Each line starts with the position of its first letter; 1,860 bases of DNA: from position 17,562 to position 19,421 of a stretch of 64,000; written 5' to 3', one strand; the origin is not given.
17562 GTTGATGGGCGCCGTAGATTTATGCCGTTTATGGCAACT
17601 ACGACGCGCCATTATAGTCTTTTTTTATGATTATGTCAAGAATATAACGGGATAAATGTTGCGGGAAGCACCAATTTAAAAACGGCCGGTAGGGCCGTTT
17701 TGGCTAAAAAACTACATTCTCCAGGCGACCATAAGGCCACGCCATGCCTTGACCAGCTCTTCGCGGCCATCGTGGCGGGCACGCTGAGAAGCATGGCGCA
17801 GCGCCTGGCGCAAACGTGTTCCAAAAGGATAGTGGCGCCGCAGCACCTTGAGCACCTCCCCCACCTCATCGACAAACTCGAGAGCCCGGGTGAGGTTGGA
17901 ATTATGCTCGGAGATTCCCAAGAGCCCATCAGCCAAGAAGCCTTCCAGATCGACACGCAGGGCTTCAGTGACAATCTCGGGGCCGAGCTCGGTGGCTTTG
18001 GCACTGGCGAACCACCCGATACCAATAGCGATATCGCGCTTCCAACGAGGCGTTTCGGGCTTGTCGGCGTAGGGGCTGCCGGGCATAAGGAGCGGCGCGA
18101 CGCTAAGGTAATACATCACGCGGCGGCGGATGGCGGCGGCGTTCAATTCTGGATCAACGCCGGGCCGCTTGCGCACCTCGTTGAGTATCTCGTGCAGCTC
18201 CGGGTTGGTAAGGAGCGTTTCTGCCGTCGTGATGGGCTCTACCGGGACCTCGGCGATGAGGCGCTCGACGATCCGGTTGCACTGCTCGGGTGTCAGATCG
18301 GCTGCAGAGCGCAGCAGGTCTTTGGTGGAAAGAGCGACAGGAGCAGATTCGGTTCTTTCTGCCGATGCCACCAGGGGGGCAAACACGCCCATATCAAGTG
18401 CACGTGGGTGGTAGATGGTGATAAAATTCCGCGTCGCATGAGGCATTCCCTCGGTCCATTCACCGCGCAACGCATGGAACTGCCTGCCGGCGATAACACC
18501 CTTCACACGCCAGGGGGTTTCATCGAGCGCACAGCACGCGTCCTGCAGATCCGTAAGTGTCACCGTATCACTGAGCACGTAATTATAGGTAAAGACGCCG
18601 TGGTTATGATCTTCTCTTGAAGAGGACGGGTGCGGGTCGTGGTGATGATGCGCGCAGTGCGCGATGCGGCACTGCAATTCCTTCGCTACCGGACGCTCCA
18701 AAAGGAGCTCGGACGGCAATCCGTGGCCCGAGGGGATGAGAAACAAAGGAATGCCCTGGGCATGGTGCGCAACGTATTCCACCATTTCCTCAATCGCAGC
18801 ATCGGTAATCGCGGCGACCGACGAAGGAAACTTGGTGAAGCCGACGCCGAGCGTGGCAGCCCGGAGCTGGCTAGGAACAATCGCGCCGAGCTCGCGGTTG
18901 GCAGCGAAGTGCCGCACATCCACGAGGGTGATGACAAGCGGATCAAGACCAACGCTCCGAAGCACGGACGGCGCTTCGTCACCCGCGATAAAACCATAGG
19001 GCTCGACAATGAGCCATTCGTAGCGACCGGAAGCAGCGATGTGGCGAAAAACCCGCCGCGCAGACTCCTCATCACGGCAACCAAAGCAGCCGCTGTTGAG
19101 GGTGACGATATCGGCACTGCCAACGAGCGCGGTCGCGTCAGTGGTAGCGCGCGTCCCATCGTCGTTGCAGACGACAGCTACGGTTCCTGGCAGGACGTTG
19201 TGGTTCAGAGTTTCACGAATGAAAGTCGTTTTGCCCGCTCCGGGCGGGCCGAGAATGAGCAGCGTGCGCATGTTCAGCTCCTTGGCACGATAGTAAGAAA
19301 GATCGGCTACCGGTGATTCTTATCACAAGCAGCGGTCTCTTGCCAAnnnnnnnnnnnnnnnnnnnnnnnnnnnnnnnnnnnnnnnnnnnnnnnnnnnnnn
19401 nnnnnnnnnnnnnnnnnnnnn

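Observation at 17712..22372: Candidate metallophore / metal-limitation operon: His-rich transporter, nicotianamine-synthase-like enzyme, two COG0523 GTPases and an unknown protein under a palindromic operator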

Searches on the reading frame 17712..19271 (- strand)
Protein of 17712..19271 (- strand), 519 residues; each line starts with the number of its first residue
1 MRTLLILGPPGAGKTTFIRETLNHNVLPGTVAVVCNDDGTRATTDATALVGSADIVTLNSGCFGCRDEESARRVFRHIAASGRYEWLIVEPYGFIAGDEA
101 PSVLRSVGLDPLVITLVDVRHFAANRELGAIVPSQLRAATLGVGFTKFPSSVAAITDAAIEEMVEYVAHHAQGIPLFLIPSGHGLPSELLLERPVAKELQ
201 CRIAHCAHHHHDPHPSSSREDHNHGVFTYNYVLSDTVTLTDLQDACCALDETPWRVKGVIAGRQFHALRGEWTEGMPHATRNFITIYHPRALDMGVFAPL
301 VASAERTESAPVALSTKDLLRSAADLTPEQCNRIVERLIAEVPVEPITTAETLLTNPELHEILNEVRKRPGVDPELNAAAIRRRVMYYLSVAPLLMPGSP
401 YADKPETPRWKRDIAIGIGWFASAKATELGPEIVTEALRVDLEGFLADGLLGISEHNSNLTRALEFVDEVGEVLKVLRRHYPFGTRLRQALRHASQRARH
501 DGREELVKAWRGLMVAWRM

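Call 3: search_protein_families(library=pfam, proteins=[window:17712-19271:-], max_evalue=1)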
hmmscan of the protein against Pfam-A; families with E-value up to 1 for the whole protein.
window:17712-19271:- (519 aa): 11 families
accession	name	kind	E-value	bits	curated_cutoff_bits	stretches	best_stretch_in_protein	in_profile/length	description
PF02492.25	cobW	-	9.2e-16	58.4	20.7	1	4-141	3-147/180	CobW/HypB/UreG, nucleotide-binding domain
PF13191.12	AAA_16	-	0.00086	20.3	32.6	1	3-37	26-60/167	AAA ATPase domain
PF13401.12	AAA_22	-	0.0013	19.5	27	1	4-44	8-50/130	AAA domain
PF01443.25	Viral_helicase1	-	0.0091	16.3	21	1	5-39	2-35/228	Viral superfamily 1 RNA helicase core domain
PF13245.12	AAA_19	-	0.012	16.2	25.1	1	3-27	13-37/134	AAA domain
PF13479.12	AAA_24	-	0.019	15.2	27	1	3-44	4-38/195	AAA domain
PF03029.23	ATP_bind_1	-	0.041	14.1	27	1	6-40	1-35/240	Conserved hypothetical ATP binding protein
PF20720.3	nSTAND3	-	0.053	13.7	27.2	1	2-27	18-43/155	Novel STAND NTPase 3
PF13086.12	AAA_11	-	0.068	13.4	27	1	5-25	21-41/257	AAA domain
PF13671.12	AAA_33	-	0.075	13.8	27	1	5-25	3-23/143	AAA domain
PF00004.35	AAA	-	0.16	12.8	21.2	1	4-23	1-20/131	ATPase family associated with various cellular activities (AAA)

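Call 4: search_protein_families(library=ncbifam, proteins=[window:17712-19271:-], max_evalue=1)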
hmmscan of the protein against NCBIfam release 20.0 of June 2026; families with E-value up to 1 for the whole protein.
window:17712-19271:- (519 aa): 12 families
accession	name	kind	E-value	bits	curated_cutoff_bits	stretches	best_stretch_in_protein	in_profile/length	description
NF041053.1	CobW_rel_Se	equivalog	1.3e-10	41.3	180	1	1-136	1-143/195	CobW-related selenoprotein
NF038288.1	chaper_GTP_ZigA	equivalog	0.0019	17.2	600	1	10-93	10-99/390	zinc metallochaperone GTPase ZigA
NF008578.0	PRK11537.1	equivalog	0.0033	16.7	361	1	5-68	8-70/318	GTPase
TIGR02475.1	CobW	equivalog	0.0045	15.9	332.1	1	6-120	9-134/342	cobalamin biosynthesis protein CobW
TIGR01206.1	lysW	equivalog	0.062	13.2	53.2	1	346-363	6-23/54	lysine biosynthesis protein LysW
NF006743.0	PRK09270.1-2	equivalog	0.12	11.4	227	1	4-37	31-63/217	nucleoside/nucleotide kinase family protein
NF011104.0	PRK14531.1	equivalog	0.14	11.8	160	1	3-26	4-27/183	adenylate kinase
NF010170.0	PRK13651.1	equivalog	0.15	10.9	432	1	5-46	37-79/308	cobalt transporter ATP-binding subunit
TIGR00376.1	TIGR00376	hypoth_equivalog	0.18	10.2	348.9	1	4-37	177-210/639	IGHMBP2 family helicase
TIGR03348.1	VI_IcmF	equivalog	0.2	9.5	388.15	1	5-21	115-131/1168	type VI secretion system membrane subunit TssM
TIGR00073.1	hypB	equivalog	0.24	10.9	121.2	1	4-47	33-76/217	hydrogenase nickel incorporation protein HypB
NF010335.0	PRK13764.1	equivalog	0.31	9.5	340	1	3-19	265-281/613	ATPase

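Call 67: find_related_loci(query=A3, collection=metagenome_contigs, flank=7000)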
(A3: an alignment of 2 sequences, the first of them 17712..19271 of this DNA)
Query A3 (519 aa) in metagenome_contigs; peptide patterns used: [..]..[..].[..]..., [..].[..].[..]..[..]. (x = any residue, [..] = any of these).
600 stretches matched a pattern, but none encodes a relative of the query by tblastn (E <= 1e-3).

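Call 78: find_encoding_contigs(protein=window:17712-19271:-, flank=10000, max_places=10)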
Protein window:17712-19271:- (519 aa): 2 contigs read that carry it; 1 place shown.
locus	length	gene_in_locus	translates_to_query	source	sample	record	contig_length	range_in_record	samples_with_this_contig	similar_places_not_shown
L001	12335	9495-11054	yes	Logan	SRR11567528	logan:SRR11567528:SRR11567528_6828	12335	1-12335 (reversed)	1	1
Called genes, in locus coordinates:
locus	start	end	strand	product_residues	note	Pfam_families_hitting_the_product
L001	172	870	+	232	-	-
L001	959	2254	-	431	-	PF05697:Trigger_N, PF05698:Trigger_C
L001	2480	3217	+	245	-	-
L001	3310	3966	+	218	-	PF01914:MarC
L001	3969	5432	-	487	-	PF13440:Polysacc_synt_3 (weak)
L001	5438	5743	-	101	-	-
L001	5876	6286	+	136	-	-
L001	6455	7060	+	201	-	-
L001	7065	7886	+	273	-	PF03059:NAS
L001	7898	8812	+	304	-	PF02492:cobW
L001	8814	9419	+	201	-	-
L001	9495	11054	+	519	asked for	PF02492:cobW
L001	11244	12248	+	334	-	-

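Call 83: search_solved_structures(query=A3, max_evalue=0.01, show_alignments=2)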
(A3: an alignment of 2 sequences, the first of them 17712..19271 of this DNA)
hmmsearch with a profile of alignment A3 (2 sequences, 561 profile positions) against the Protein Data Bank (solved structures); distinct sequences matched with E-value up to 0.01: 2.
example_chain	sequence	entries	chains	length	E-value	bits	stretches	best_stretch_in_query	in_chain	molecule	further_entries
1nij_A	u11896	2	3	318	6.4e-05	25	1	21-158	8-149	Hypothetical protein yjiA | Uncharacterized GTP-binding protein YjiA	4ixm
4ixn_A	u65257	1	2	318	0.00071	21.6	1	21-157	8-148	Uncharacterized GTP-binding protein YjiA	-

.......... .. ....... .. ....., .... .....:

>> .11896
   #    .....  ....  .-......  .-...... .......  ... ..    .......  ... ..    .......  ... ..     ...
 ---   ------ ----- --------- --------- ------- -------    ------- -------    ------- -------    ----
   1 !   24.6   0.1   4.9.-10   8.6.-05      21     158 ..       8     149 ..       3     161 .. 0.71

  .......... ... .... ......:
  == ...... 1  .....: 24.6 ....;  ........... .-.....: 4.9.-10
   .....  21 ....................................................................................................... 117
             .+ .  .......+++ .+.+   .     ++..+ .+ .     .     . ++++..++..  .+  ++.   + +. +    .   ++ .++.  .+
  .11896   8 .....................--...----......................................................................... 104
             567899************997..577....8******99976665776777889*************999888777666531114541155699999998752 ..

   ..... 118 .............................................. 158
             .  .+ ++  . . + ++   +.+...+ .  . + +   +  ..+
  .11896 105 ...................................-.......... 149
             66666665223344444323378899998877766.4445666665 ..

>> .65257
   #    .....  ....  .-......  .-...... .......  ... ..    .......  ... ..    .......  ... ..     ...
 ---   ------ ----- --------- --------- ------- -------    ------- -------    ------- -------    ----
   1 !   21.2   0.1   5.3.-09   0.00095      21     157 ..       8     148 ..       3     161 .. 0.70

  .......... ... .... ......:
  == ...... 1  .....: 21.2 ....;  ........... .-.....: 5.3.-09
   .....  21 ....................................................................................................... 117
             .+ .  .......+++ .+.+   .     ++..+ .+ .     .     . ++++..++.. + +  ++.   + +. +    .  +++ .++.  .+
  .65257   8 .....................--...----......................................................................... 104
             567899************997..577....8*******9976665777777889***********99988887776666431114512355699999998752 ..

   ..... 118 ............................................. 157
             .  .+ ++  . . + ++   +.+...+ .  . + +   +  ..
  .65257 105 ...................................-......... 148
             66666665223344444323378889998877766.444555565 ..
